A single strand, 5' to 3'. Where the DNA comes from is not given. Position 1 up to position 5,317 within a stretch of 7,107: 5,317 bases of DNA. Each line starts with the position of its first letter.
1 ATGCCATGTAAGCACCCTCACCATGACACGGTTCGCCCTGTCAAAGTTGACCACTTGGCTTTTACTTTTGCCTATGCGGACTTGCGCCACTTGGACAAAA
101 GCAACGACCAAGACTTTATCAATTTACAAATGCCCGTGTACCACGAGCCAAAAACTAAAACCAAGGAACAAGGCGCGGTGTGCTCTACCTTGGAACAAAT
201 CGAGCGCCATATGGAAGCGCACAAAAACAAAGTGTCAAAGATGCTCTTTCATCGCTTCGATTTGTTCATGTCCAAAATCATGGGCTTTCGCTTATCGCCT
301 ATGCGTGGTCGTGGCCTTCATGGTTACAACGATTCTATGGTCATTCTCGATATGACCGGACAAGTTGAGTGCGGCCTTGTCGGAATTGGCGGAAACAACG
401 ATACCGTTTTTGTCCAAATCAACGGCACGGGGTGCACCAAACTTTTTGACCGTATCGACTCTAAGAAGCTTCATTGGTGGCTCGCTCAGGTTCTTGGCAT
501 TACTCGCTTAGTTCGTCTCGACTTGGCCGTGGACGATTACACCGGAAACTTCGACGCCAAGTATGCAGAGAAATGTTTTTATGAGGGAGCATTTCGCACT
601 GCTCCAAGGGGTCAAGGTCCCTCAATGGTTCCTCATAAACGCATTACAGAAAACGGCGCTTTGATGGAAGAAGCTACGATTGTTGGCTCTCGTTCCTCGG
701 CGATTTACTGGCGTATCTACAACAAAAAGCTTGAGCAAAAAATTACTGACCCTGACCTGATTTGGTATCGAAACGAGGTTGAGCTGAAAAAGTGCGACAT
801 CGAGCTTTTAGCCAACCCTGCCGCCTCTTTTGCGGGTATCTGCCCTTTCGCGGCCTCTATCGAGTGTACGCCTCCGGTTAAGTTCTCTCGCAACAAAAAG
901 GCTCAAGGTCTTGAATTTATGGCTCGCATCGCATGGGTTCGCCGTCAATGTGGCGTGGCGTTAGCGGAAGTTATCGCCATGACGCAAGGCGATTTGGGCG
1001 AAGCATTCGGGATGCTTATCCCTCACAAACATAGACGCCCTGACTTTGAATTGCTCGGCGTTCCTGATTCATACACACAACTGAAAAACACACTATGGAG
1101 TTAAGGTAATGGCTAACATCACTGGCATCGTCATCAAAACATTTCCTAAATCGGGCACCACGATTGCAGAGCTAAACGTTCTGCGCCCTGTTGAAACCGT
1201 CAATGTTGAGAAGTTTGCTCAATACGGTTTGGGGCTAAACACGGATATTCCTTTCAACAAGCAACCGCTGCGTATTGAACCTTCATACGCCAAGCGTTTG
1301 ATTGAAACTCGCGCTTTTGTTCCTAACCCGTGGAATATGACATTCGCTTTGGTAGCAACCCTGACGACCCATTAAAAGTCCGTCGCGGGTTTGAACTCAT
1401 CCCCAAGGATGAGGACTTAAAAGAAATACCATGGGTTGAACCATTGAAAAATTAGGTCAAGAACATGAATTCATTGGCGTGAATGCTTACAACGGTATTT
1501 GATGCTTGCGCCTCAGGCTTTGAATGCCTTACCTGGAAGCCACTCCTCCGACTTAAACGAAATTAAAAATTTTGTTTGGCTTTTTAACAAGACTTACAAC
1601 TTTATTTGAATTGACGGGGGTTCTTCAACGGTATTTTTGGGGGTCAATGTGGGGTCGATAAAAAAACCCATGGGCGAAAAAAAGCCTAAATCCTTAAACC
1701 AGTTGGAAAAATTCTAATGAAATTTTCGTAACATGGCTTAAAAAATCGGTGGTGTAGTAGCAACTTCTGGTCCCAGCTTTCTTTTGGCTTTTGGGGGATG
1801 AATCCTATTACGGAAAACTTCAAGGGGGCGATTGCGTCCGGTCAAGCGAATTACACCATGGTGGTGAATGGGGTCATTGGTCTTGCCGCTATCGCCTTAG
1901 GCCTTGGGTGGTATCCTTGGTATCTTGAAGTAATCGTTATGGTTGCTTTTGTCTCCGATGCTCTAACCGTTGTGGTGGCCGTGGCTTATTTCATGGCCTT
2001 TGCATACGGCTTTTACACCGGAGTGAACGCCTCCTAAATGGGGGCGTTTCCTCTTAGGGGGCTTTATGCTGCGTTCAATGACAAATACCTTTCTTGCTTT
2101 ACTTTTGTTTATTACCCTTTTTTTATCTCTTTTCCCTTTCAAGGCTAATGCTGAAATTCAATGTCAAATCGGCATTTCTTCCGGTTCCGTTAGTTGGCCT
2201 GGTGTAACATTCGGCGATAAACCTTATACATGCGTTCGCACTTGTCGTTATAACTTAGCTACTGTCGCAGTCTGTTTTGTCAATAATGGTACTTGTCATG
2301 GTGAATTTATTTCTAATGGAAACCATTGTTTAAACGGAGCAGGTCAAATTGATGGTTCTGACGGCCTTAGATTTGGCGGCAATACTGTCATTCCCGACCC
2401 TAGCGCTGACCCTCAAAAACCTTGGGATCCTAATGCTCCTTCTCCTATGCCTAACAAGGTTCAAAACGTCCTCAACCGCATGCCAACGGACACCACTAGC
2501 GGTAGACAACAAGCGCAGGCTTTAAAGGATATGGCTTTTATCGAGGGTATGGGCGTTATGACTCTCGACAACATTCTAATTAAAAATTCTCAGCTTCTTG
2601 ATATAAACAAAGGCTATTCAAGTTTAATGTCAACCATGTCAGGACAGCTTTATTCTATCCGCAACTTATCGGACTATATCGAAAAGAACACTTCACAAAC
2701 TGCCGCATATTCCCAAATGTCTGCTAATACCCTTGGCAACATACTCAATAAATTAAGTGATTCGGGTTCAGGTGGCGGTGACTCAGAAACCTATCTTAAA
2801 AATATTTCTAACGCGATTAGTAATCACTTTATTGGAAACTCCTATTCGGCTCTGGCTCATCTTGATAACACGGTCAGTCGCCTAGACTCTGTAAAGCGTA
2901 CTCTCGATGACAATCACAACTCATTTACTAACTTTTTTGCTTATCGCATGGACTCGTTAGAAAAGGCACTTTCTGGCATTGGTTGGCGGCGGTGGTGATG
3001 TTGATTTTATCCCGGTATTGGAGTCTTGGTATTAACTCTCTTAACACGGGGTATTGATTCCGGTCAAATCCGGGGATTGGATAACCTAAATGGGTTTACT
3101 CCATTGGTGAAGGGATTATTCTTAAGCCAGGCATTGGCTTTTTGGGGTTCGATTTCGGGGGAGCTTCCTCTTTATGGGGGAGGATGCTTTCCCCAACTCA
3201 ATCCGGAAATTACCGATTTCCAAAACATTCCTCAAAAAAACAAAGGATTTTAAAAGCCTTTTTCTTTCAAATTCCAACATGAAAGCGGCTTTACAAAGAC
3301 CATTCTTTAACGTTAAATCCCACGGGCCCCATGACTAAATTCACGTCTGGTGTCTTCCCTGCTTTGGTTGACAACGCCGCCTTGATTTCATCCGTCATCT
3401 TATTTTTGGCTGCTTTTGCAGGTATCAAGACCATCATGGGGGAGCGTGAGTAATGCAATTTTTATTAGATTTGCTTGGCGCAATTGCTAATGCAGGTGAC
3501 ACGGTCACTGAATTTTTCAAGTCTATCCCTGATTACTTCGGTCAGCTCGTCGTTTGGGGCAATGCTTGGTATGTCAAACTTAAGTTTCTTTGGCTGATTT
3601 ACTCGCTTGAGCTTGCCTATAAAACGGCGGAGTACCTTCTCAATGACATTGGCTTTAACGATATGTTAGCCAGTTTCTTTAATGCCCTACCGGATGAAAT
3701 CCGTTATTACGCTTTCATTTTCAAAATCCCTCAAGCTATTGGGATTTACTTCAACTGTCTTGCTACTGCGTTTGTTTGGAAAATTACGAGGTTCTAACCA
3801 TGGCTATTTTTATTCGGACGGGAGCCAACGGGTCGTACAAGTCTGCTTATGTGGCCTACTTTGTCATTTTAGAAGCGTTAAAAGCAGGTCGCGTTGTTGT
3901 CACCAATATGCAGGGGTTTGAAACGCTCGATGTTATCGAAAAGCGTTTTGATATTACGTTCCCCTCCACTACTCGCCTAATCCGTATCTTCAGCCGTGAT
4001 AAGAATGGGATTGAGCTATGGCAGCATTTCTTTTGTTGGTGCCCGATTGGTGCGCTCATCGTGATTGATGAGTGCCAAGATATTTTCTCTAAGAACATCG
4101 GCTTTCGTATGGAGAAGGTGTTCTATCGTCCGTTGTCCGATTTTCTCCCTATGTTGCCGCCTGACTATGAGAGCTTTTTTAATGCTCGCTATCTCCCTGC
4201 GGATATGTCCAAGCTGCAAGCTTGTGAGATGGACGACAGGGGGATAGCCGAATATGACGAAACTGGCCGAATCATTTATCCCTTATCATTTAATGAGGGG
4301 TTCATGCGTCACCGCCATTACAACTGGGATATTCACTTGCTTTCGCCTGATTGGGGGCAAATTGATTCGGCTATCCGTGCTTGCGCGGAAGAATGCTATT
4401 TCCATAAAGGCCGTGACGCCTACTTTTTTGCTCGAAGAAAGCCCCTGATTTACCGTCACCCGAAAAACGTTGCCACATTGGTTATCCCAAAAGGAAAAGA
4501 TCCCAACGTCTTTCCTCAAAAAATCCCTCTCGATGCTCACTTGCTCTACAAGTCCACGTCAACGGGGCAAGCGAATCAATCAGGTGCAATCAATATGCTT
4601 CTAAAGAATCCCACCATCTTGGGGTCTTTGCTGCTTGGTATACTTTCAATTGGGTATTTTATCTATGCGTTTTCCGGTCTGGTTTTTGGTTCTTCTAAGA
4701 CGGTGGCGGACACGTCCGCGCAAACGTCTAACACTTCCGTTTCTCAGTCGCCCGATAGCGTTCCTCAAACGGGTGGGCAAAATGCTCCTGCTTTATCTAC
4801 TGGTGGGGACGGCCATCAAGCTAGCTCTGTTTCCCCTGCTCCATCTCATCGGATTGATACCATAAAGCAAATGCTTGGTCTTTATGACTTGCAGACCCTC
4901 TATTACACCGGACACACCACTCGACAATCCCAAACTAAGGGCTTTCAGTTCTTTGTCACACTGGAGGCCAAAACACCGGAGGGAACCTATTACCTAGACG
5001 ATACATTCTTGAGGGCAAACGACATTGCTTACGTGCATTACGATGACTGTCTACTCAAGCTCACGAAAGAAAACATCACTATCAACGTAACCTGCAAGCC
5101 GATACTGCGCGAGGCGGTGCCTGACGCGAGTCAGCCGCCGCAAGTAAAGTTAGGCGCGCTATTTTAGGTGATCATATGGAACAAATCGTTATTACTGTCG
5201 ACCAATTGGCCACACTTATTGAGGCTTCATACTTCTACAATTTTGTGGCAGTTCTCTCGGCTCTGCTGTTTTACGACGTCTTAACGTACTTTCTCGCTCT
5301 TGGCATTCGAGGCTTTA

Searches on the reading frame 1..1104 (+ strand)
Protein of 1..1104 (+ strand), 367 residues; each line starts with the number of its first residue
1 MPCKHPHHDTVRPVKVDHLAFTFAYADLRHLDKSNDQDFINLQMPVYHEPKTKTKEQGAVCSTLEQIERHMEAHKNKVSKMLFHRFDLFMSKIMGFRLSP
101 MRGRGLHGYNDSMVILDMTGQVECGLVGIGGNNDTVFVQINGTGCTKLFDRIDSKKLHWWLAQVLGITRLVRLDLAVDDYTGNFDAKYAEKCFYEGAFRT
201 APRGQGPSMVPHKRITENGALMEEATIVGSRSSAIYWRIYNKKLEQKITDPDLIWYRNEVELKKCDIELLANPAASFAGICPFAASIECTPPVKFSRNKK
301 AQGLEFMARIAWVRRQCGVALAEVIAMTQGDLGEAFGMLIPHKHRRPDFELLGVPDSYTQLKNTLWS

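Call 10: search_protein_families(library=pfam, proteins=[window:1-1104:+], max_evalue=0.1)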
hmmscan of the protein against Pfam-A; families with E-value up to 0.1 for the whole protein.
window:1-1104:+ (367 aa): 1 family
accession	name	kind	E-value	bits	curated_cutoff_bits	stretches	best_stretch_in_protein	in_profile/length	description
PF02486.25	Rep_trans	-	2.3e-16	60.5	29.6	1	170-287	3-122/201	Replication initiation factor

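Call 11: search_protein_families(library=phrogs, proteins=[window:1-1104:+], max_evalue=0.1)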
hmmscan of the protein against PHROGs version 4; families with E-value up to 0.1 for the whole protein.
window:1-1104:+ (367 aa): 6 families
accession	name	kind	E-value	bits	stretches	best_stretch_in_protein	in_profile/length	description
phrog_453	-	DNA, RNA and nucleotide metabolism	9.5e-141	471.1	1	3-366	104-433/447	replication initiation protein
phrog_16222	-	unknown function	9.2e-101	336.3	1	173-366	1-191/193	-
phrog_27563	-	unknown function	5.9e-86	287.2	1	1-166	3-167/167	-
phrog_13557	-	unknown function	2.6e-47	160.3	1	260-367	1-105/106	-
phrog_20614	-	DNA, RNA and nucleotide metabolism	0.0012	19.2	1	170-247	124-197/378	replication initiation protein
phrog_32030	-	unknown function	0.042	15.1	0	153-181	5-33/80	-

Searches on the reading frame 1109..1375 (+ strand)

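Call 10: search_protein_families(library=pfam, proteins=[window:1109-1375:+], max_evalue=0.1)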
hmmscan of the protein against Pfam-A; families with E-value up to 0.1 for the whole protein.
window:1109-1375:+ (88 aa): 1 family
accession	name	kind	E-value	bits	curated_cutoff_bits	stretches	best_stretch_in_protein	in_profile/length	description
PF06950.17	DUF1293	-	2.8e-24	85.8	27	1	3-73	1-72/110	Protein of unknown function (DUF1293)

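Call 11: search_protein_families(library=phrogs, proteins=[window:1109-1375:+], max_evalue=0.1)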
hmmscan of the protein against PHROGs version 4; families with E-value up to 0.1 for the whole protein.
window:1109-1375:+ (88 aa): 1 family
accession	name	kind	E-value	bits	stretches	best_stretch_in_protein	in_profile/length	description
phrog_1410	-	DNA, RNA and nucleotide metabolism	4.7e-32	111.4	1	1-73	1-73/113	single strand DNA binding protein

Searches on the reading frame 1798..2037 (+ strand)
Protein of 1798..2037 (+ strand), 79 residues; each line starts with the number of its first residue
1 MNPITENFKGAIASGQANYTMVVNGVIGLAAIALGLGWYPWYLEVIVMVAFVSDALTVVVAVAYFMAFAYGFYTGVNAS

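Call 10: search_protein_families(library=pfam, proteins=[window:1798-2037:+], max_evalue=0.1)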
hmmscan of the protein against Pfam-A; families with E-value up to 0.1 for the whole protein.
window:1798-2037:+ (79 aa): 0 families

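Call 11: search_protein_families(library=phrogs, proteins=[window:1798-2037:+], max_evalue=0.1)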
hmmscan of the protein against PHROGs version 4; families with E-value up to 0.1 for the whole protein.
window:1798-2037:+ (79 aa): 1 family
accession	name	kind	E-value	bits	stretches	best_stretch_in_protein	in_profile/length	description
phrog_1859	-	head and packaging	1.8e-11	45.1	1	3-37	34-68/76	major head protein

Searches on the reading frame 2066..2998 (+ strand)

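Call 10: search_protein_families(library=pfam, proteins=[window:2066-2998:+], max_evalue=0.1)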
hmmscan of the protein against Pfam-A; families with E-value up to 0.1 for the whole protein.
window:2066-2998:+ (310 aa): 0 families

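Call 11: search_protein_families(library=phrogs, proteins=[window:2066-2998:+], max_evalue=0.1)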
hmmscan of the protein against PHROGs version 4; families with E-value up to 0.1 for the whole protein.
window:2066-2998:+ (310 aa): 2 families
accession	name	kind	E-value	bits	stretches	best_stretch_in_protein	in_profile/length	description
phrog_3590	-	unknown function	2.8e-88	298.4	1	17-304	2-312/481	-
phrog_4352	-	unknown function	0.00099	19.1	1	50-129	135-217/479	-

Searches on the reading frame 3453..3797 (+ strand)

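Call 10: search_protein_families(library=pfam, proteins=[window:3453-3797:+], max_evalue=0.1)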
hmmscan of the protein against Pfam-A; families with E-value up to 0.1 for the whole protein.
window:3453-3797:+ (114 aa): 2 families
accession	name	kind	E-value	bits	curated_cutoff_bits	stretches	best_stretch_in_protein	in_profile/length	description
PF10734.14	DUF2523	-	5.4e-06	27.3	22.1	1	55-110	26-79/80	Protein of unknown function (DUF2523)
PF14377.11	UBM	-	0.0013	18.5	23.3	1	66-84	4-22/35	Ubiquitin binding region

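Call 11: search_protein_families(library=phrogs, proteins=[window:3453-3797:+], max_evalue=0.1)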
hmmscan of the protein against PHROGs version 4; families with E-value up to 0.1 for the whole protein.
window:3453-3797:+ (114 aa): 2 families
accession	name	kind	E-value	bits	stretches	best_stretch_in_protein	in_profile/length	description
phrog_306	-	head and packaging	1.2e-38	133.3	1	1-114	1-115/115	minor head protein Ace-like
phrog_974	-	head and packaging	0.00019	23.2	1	44-110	25-100/107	minor head protein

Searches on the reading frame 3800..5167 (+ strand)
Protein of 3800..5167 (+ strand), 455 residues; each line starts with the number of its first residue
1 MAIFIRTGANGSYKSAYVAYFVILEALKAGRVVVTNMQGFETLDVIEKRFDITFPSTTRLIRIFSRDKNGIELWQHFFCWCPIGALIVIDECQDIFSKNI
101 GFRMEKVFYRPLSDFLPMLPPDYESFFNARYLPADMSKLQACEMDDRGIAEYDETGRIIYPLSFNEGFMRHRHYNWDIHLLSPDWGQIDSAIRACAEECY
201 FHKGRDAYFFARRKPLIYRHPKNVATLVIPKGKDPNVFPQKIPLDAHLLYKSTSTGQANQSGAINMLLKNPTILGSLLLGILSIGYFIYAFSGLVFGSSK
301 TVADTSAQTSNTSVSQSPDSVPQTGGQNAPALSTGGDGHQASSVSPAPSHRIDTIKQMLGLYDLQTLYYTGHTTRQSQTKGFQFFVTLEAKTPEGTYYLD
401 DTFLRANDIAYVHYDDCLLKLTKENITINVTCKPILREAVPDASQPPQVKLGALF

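Call 10: search_protein_families(library=pfam, proteins=[window:3800-5167:+], max_evalue=0.1)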
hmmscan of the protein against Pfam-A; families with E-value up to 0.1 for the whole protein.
window:3800-5167:+ (455 aa): 1 family
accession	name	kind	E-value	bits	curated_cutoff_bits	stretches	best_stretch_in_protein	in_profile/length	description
PF05707.18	Zot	-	1.3e-40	139.4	20.3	1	2-257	1-197/197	Zonular occludens toxin (Zot)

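Call 11: search_protein_families(library=phrogs, proteins=[window:3800-5167:+], max_evalue=0.1)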
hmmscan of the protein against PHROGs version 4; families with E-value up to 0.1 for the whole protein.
window:3800-5167:+ (455 aa): 5 families
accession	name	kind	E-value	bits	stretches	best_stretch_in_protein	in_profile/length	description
phrog_197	-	moron, auxiliary metabolic gene and host takeover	1.2e-100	339.3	1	1-452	26-398/486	Zot-like toxin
phrog_33291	-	unknown function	6e-87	291.3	1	1-187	1-187/190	-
phrog_1041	-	moron, auxiliary metabolic gene and host takeover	4.1e-42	146.1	2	161-442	121-386/420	CTXphi Zot-like toxin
phrog_11271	-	head and packaging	3.1e-41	141.7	1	1-193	1-140/145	head morphogenesis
phrog_20922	-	head and packaging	0.061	13.2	0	7-38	6-36/318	head morphogenesis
